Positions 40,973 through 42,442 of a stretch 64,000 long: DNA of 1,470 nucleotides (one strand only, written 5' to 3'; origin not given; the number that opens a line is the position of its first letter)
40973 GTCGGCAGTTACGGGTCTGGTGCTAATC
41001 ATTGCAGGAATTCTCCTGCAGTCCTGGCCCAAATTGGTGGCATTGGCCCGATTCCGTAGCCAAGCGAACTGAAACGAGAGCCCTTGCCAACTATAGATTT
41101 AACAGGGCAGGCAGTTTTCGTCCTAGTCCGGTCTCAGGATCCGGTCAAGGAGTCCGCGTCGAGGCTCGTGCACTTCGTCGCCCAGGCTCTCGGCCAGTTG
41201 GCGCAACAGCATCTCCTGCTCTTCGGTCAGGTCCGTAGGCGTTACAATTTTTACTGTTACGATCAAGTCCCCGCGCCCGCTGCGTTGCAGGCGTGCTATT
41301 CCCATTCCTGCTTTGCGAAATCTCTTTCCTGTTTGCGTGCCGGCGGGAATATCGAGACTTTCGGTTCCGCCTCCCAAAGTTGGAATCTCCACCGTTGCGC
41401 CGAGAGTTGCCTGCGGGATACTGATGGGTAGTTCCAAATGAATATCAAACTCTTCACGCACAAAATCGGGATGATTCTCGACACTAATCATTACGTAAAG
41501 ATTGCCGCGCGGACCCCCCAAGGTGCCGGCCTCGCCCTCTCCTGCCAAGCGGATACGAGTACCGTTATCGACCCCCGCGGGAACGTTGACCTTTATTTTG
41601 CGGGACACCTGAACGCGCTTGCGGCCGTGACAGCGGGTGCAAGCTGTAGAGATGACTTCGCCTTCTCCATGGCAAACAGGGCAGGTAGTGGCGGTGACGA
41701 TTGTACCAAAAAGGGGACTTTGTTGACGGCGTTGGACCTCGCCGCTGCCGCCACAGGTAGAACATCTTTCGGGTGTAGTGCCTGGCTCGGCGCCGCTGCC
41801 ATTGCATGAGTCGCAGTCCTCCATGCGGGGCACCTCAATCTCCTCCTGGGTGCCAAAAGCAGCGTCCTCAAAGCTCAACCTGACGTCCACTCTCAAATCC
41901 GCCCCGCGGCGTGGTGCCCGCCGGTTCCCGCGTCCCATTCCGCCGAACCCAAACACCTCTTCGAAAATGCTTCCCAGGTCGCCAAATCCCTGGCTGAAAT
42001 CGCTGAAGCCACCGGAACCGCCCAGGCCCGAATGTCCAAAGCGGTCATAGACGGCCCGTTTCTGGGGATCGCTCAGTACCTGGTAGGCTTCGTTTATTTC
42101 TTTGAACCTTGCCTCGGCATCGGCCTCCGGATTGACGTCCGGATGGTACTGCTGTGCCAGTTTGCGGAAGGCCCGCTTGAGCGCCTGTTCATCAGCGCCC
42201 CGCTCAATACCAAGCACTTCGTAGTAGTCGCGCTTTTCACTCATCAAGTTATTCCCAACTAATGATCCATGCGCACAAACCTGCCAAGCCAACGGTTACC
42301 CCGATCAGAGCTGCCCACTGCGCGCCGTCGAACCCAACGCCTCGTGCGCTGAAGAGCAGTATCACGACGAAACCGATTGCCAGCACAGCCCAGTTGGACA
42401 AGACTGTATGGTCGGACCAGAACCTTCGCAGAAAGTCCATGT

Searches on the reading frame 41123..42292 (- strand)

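Call 56: search_protein_families(library=pfam, proteins=[window:41123-42292:-], max_evalue=0.0001)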
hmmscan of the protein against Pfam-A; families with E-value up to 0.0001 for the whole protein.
window:41123-42292:- (389 aa): 3 families
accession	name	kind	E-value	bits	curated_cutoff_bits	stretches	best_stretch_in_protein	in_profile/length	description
PF01556.23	DnaJ_C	-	6.7e-47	159.8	26.6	1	133-352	1-152/152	DnaJ C terminal domain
PF00226.36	DnaJ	-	1.6e-26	92.6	27.8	1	22-83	1-63/63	DnaJ domain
PF00684.25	DnaJ_CXXCXGXG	-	2.2e-16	60.3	32.7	1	160-225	1-65/65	DnaJ central domain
